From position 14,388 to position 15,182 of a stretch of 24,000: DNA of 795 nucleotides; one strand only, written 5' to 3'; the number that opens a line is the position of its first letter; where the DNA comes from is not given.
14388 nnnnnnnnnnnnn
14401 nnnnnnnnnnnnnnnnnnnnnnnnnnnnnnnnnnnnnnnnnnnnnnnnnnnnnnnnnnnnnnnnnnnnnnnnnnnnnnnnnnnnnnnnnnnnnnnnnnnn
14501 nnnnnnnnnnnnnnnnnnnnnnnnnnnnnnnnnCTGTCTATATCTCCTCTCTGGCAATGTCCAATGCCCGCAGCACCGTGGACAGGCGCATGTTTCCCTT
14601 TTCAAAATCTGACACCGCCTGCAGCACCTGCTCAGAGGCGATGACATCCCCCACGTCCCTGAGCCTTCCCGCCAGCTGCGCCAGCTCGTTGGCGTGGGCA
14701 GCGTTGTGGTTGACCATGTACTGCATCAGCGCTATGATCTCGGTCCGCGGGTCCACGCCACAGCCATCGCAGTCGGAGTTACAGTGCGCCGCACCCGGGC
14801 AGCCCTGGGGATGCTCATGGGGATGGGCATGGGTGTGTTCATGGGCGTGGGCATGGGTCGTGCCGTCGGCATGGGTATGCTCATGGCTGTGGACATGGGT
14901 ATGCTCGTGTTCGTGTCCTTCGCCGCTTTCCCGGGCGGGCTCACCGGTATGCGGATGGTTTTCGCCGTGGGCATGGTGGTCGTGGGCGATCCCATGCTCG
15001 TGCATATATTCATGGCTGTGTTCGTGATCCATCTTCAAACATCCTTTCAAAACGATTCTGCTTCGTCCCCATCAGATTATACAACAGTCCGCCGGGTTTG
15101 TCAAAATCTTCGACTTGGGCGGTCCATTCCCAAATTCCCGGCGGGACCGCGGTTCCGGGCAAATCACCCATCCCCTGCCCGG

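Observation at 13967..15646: Candidate nickel-sensing/storage/delivery cassette attached to the head of the acetyl-CoA synthase operon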

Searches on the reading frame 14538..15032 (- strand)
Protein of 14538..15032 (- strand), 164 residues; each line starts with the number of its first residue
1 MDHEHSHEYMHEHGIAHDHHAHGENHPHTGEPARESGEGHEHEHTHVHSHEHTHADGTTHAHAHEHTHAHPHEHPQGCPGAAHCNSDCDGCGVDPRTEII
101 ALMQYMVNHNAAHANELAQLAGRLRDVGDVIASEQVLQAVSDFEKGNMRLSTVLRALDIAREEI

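Call 3: search_protein_families(library=pfam, proteins=[window:14538-15032:-], max_evalue=0.1)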
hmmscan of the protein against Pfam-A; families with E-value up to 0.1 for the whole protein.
window:14538-15032:- (164 aa): 1 family
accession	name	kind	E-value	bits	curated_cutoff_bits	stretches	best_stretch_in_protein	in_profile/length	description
PF07793.16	DUF1631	-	0.073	11.9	33.7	1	47-151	216-318/741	Protein of unknown function (DUF1631)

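Call 4: search_protein_families(library=ncbifam, proteins=[window:14538-15032:-], max_evalue=0.1)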
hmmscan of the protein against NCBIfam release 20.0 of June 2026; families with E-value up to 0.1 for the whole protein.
window:14538-15032:- (164 aa): 0 families

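Call 7: find_homologous_proteins(query=window:14538-15032:-)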
Query window:14538-15032:- (164 aa): 2295 proteins with E <= 0.001 among 2599 candidates; the best 120 are listed.
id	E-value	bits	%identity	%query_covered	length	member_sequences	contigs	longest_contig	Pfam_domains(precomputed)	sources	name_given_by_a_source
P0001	6.9e-102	357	100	100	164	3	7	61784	PF26551.1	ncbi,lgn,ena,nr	ncbi:MAG: cobalt transporter [Clostridia bacterium]|nr:cobalt transporter [Clostridia bacterium]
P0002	1.4e-65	238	73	98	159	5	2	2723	PF26551.1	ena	-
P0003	1.0e-64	236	60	99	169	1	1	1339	PF26551.1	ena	-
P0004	1.0e-60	223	72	99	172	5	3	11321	PF26551.1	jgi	-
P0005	1.3e-59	219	61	97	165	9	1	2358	PF26551.1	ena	-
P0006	1.1e-58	216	64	96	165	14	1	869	PF26551.1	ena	-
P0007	3.5e-58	214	69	98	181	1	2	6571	PF26551.1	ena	-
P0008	1.1e-57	213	55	98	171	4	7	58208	PF26551.1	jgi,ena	-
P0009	1.9e-57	212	66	98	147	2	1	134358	PF26551.1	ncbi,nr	ncbi:MAG: cobalt transporter [Clostridia bacterium]|nr:cobalt transporter [Clostridia bacterium]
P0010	2.2e-57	212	64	99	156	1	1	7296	PF26551.1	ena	-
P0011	4.3e-56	208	65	98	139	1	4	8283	PF26551.1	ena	-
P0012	1.8e-55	206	62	94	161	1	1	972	PF26551.1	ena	-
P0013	4.2e-55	204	68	96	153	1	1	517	PF26551.1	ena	-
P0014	2.2e-53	199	59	98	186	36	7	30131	PF26551.1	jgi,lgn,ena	-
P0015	5.3e-53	198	64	98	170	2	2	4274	PF26551.1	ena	-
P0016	5.7e-53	197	64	95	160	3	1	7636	PF26551.1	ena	-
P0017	1.9e-52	196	61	98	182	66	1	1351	PF26551.1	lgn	-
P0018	3.9e-51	191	56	96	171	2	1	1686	PF26551.1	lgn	-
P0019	1.1e-50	190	63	95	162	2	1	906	PF26551.1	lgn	-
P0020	1.3e-50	190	63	96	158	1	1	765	PF26551.1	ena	-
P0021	1.4e-50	190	62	99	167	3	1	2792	PF26551.1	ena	-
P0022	3.0e-50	189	63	96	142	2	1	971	PF26551.1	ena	-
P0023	3.3e-50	188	74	52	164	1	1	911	PF26551.1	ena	-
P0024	3.0e-49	185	67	96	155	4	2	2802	PF26551.1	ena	-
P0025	4.0e-49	185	61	96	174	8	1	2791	PF26551.1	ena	-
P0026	4.2e-49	185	63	96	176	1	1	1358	PF26551.1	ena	-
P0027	5.0e-49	185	62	98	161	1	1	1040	PF26551.1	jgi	jgi:hypothetical protein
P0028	1.1e-48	183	62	98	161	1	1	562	PF26551.1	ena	-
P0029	1.3e-48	183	61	98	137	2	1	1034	PF26551.1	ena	-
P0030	2.9e-48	182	74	49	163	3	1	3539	PF26551.1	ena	-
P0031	4.9e-48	181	63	96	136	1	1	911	PF26551.1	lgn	-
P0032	5.5e-48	181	60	96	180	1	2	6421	PF26551.1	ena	-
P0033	5.5e-48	181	63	96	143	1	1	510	PF26551.1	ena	-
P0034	5.6e-48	181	63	96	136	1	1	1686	PF26551.1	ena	-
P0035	5.8e-48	181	72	52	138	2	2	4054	PF26551.1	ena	-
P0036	5.8e-48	181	60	96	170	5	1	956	PF26551.1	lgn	-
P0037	1.6e-47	180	63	96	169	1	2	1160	PF26551.1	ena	-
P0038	2.5e-47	179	50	98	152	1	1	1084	PF26551.1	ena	-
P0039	3.8e-47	178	63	96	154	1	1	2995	PF26551.1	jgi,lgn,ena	-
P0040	6.0e-47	178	66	96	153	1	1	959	PF26551.1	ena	-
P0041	7.2e-47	178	58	98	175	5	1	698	PF26551.1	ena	-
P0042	1.8e-46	176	64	96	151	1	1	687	PF26551.1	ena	-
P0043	1.8e-46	176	56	98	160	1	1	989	PF26551.1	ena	-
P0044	1.9e-46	176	62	99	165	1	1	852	PF26551.1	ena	-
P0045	4.4e-46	175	63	96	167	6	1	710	PF26551.1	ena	-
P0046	4.9e-46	175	61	99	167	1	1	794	PF26551.1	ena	-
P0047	5.0e-46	175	66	66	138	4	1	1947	PF26551.1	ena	-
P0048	7.0e-46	174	63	91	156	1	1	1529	PF26551.1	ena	-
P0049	8.4e-46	174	62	98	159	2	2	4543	PF26551.1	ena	-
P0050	1.2e-45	174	63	96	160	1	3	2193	PF26551.1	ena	-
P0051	2.4e-45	173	60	98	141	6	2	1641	PF26551.1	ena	-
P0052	2.8e-45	172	71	70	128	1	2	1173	PF26551.1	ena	-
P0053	2.8e-45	172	61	99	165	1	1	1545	PF26551.1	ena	-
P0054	5.8e-45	171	62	96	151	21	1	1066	PF26551.1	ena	-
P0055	7.7e-45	171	63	96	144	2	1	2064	PF26551.1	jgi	-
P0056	9.9e-45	171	71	51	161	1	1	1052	PF26551.1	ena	-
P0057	1.2e-43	167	60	98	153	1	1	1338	PF26551.1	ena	-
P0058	1.4e-43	167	61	96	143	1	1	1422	PF26551.1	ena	-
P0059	3.1e-43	166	67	68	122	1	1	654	PF26551.1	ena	-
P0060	7.1e-43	165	55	98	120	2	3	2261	PF26551.1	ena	-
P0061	1.7e-42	163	77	51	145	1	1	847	PF26551.1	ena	-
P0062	2.9e-42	163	56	98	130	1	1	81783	PF26551.1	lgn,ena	-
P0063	3.1e-41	159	68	63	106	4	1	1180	PF26551.1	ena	-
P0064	1.1e-40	157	66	74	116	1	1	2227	PF26551.1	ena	-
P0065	1.2e-40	157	54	99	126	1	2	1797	PF26551.1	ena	-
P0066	4.4e-40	155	52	98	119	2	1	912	PF26551.1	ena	-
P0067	8.1e-39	151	52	99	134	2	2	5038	PF26551.1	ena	-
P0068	8.4e-39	151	67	54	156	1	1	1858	PF26551.1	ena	-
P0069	1.1e-38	151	68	63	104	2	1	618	PF26551.1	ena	-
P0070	6.1e-38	149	68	68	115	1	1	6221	PF26551.1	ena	-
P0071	1.4e-37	147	68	60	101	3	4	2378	PF26551.1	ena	-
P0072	1.5e-36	144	70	49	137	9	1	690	PF26551.1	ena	-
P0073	2.3e-36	143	64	71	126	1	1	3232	PF26551.1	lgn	-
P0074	1.3e-35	141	59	63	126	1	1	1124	PF26551.1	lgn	-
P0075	1.9e-35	140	63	71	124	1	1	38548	PF26551.1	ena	-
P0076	2.1e-35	140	74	46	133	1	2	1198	PF26551.1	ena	-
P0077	2.2e-35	140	63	71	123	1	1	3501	PF26551.1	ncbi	-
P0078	3.2e-35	140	63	71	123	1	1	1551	PF26551.1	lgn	-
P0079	4.0e-35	139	48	73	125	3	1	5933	PF26551.1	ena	-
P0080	4.3e-35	139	71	50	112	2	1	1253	PF26551.1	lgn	-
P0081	5.3e-35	139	73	43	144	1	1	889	PF26551.1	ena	-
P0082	7.5e-35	138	67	49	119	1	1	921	PF26551.1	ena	-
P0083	8.3e-35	138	64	57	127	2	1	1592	PF26551.1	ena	-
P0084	1.1e-34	138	62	71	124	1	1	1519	PF26551.1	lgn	-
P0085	1.1e-34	138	62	71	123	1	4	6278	PF26551.1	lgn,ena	-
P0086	1.2e-34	138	50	69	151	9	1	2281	PF26551.1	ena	-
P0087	1.3e-34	138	67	50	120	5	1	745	PF26551.1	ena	-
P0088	1.6e-34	137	76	43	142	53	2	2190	PF26551.1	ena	-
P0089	2.5e-34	137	61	71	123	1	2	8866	PF26551.1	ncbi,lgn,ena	-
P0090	3.7e-34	136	61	71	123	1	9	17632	PF26551.1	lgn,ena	-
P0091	5.6e-34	136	63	50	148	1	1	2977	PF26551.1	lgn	-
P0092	7.7e-34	135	59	73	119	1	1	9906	PF26551.1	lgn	-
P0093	8.2e-34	135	61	71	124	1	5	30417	PF26551.1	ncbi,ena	ncbi:MAG: cobalt transporter [Candidatus Avoscillospira sp.]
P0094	8.3e-34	135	61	71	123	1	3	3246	PF26551.1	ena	-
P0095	8.6e-34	135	76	43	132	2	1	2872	PF26551.1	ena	-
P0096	9.7e-34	135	44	71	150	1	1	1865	PF26551.1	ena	-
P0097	1.3e-33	134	63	68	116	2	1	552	PF26551.1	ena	-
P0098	1.5e-33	134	74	49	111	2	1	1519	PF26551.1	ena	-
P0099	1.9e-33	134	46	96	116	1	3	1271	PF26551.1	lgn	-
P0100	1.9e-33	134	69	46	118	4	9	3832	PF26551.1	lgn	-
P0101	2.6e-33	133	61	68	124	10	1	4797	PF26551.1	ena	-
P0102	2.8e-33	133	56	68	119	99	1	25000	PF26551.1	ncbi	-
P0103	2.9e-33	133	60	57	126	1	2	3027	PF26551.1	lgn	-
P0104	3.5e-33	133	59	72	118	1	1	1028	PF26551.1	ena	-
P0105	3.8e-33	133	60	68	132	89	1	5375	PF26551.1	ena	-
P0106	4.0e-33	133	48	95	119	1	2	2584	PF26551.1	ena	-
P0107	4.2e-33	133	48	96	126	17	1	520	PF26551.1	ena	-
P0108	5.7e-33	132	46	99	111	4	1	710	PF26551.1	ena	-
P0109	6.8e-33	132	77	44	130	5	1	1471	PF26551.1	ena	-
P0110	6.9e-33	132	68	48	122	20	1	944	PF26551.1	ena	-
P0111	6.9e-33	132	77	45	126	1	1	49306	PF26551.1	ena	-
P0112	6.9e-33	132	60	71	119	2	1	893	PF26551.1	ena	-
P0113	8.8e-33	132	60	68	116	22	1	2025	PF26551.1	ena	-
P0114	9.0e-33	132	58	68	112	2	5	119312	PF26551.1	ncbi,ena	-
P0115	1.1e-32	131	60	68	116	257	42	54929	PF26551.1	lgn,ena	-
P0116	1.1e-32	131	49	96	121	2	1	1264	PF26551.1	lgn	-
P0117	1.4e-32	131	51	95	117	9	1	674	PF26551.1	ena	-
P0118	1.8e-32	131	72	46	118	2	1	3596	PF26551.1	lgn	-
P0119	2.3e-32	130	71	47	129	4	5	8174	PF26551.1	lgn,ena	-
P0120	2.4e-32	130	67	52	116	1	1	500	PF26551.1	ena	-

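Call 10: find_encoding_contigs(protein=P0001, flank=10000, max_places=4)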
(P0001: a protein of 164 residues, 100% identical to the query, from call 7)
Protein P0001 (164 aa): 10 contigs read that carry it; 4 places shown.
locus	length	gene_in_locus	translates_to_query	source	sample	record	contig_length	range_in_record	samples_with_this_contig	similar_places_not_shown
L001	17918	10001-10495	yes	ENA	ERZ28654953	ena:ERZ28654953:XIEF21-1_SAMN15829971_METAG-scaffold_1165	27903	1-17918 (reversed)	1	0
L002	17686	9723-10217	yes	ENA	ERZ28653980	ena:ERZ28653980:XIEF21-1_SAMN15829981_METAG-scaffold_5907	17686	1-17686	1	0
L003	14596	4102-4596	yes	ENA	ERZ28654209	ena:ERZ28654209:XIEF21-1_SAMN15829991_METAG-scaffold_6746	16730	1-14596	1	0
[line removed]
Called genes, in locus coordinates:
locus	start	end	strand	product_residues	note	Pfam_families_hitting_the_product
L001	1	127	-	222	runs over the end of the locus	-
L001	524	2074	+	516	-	PF14903:WG_beta_rep (faint)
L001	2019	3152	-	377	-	PF00768:Peptidase_S11, PF13354:Beta-lactamase2 (weak), PF07943:PBP5_C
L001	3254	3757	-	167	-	PF08876:DUF1836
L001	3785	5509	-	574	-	PF05833:NFACT_N, PF05670:NFACT-R_1 (faint), PF18297:NFACT-R_2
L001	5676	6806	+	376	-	PF10646:Germane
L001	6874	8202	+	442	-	PF01138:RNase_PH, PF03725:RNase_PH_C (weak), PF01725:Ham1p_like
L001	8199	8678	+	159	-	PF00149:Metallophos (weak), PF12850:Metallophos_2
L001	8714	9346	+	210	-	PF05336:rhaM (weak)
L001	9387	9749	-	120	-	PF02583:Trns_repr_metal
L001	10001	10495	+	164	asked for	PF26551:DUF8180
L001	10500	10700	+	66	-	PF10133:CooT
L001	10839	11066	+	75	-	-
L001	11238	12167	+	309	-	PF02219:MTHFR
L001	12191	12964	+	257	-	PF01656:CbiA, PF02374:ArsA_ATPase (weak), PF10609:ParA (faint), PF13614:AAA_31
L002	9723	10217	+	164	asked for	PF26551:DUF8180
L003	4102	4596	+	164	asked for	PF26551:DUF8180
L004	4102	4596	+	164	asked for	PF26551:DUF8180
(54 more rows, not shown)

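Call 13: find_related_loci(query=A1, collection=genome_contigs, flank=10000)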
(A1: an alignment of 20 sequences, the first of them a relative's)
Query A1 (164 aa) in genome_contigs; peptide patterns used: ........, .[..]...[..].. (x = any residue, [..] = any of these).
526 stretches matched a pattern; 477 encode a relative of the query (tblastn E <= 1e-3); the best 80 are kept; 80 distinct loci.
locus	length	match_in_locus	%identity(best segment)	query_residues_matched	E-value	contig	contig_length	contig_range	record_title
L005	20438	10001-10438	66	1-161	3e-63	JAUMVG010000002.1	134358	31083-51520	MAG: Clostridia bacterium isolate S12M_St_22 NODE_49_length_134358_cov_25.031287, whole genome shotgun sequence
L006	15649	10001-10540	64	1-162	2e-59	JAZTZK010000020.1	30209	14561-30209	MAG: Clostridia bacterium isolate T1900045324_YK20190013.MAGScoT_cleanbin_000008 SGB_6411_k141_212784, whole genome shot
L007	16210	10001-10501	64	1-164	2e-56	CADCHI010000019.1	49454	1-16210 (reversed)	MAG: uncultured Clostridiales bacterium isolate RUG14645 genome assembly, contig: RUG14645_asm_19, whole genome shotgun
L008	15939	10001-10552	61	1-161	3e-51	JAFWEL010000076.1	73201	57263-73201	MAG: Clostridia bacterium isolate RGIG5665 Sheep_Duodenum-4__c418, whole genome shotgun sequence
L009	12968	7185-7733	61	1-161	1e-49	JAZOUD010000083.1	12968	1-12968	MAG: Clostridia bacterium isolate T1900045535_YK20190229.MAGScoT_cleanbin_000002 SGB_7757_k141_220885, whole genome shot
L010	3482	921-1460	61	1-161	1e-49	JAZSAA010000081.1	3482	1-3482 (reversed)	MAG: Clostridia bacterium isolate T1900044942_TS20190408.MAGScoT_cleanbin_000064 SGB_3465_k141_1187851, whole genome sho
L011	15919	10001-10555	56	1-161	3e-49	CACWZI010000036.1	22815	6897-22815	MAG: uncultured Clostridiales bacterium isolate RUG11052 genome assembly, contig: RUG11052_asm_36, whole genome shotgun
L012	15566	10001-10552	59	1-161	1e-48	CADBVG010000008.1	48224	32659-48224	MAG: uncultured Clostridiales bacterium isolate RUG14340 genome assembly, contig: RUG14340_asm_8, whole genome shotgun s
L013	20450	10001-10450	63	1-157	1e-47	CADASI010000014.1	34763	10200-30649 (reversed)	MAG: uncultured Clostridiales bacterium isolate RUG13574 genome assembly, contig: RUG13574_asm_14, whole genome shotgun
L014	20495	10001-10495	61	2-161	5e-47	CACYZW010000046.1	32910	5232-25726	MAG: uncultured Clostridiales bacterium isolate RUG12424 genome assembly, contig: RUG12424_asm_46, whole genome shotgun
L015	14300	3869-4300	61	1-157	2e-46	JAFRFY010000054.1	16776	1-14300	MAG: Clostridia bacterium isolate RGIG2434 Goat_Ileum.Co__c205241, whole genome shotgun sequence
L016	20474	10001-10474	68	1-162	2e-46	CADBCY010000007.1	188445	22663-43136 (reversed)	MAG: uncultured Clostridiales bacterium isolate RUG13861 genome assembly, contig: RUG13861_asm_7, whole genome shotgun s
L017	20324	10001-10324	70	56-157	2e-46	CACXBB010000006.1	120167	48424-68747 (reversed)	MAG: uncultured Clostridiales bacterium isolate RUG11088 genome assembly, contig: RUG11088_asm_6, whole genome shotgun s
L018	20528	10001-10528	52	1-162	7e-44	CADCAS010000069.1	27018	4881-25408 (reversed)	MAG: uncultured Clostridiales bacterium isolate RUG14473 genome assembly, contig: RUG14473_asm_69, whole genome shotgun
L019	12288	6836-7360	59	1-161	5e-43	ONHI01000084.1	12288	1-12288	uncultured Clostridiales bacterium isolate RUG311 genome assembly, contig: scaffold_5934, whole genome shotgun sequence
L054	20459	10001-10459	46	32-159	5e-31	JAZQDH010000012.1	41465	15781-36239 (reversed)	MAG: Faecousia sp. isolate T1900044636_TS20190102.MAGScoT_cleanbin_000077 SGB_1160_k141_325510, whole genome shotgun seq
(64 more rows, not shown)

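Call 16: find_encoding_contigs(protein=P0115, flank=8000, max_places=3)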
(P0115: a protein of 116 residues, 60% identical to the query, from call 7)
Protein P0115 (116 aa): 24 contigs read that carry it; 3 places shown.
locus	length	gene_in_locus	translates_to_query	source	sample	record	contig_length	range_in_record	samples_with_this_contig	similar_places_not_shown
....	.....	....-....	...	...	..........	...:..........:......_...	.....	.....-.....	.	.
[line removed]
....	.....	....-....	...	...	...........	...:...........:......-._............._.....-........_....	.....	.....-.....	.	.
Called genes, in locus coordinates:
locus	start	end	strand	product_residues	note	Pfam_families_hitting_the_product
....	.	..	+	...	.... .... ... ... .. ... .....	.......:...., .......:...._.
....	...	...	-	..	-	-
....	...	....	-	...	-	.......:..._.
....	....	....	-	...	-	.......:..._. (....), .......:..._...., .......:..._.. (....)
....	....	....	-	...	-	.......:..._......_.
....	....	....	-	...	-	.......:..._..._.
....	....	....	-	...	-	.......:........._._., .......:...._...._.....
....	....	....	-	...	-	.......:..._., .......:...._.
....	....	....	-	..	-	-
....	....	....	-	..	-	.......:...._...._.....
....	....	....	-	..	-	-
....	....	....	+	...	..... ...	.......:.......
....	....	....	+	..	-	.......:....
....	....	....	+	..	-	-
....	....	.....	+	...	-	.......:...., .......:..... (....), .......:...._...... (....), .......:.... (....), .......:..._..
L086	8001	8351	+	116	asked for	PF26551:DUF8180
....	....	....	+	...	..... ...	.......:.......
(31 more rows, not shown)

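Call 17: find_encoding_contigs(protein=P0111, flank=8000, max_places=2)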
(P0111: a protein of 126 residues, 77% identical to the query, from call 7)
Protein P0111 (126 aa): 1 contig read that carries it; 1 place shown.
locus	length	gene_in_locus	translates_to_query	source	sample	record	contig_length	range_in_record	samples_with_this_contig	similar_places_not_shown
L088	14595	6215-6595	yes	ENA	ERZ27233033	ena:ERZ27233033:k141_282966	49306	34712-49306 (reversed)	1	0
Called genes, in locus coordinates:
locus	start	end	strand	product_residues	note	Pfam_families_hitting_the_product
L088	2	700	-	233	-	?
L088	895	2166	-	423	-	PF08245:Mur_ligase_M, PF02875:Mur_ligase_C, PF27239:FOL3_C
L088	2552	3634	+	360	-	PF07155:ECF-ribofla_trS, PF12822:ECF_trnsprt (weak)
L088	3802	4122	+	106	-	PF03551:PadR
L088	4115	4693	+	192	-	PF22564:HAAS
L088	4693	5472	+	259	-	PF10988:DUF2807 (weak), PF13349:DUF4097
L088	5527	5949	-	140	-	PF02583:Trns_repr_metal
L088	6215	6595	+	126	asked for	PF26551:DUF8180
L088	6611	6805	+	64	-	PF10133:CooT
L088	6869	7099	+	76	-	-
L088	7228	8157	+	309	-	PF02219:MTHFR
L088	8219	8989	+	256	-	PF01656:CbiA, PF01935:DUF87 (weak), PF02374:ArsA_ATPase (weak), PF13614:AAA_31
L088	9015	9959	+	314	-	PF03599:CdhD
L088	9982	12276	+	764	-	PF04060:FeS, PF03599:CdhD, PF00809:Pterin_bind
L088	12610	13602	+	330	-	PF00532:Peripla_BP_1, PF13407:Peripla_BP_4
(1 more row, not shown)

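Call 18: predict_structure(alignment_id=A1)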
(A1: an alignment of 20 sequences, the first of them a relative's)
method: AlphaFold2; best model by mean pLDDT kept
length: 164 residues; sequences in the alignment: 20
mean_pLDDT: 69.4   pTM: 0.42
mean pLDDT of the five models: 69.4, 69.3, 69.2, 66.0, 65.3
residues with pLDDT >= 90: 36; 70-90: 53; 50-70: 22; < 50: 53
segments of 3 or more residues with pLDDT < 50: 1-11, 16-41, 73-81, 83-87
pLDDT, mean of each block of 10 residues (from residue 1): 41 48 44 41 65 81 74 47 47 73 87 94 98 97 91 84 66
secondary structure, 60 per line:
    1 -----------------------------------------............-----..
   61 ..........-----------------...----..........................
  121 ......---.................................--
elements in order: E42-53 E59-70 H95-126 H130-162
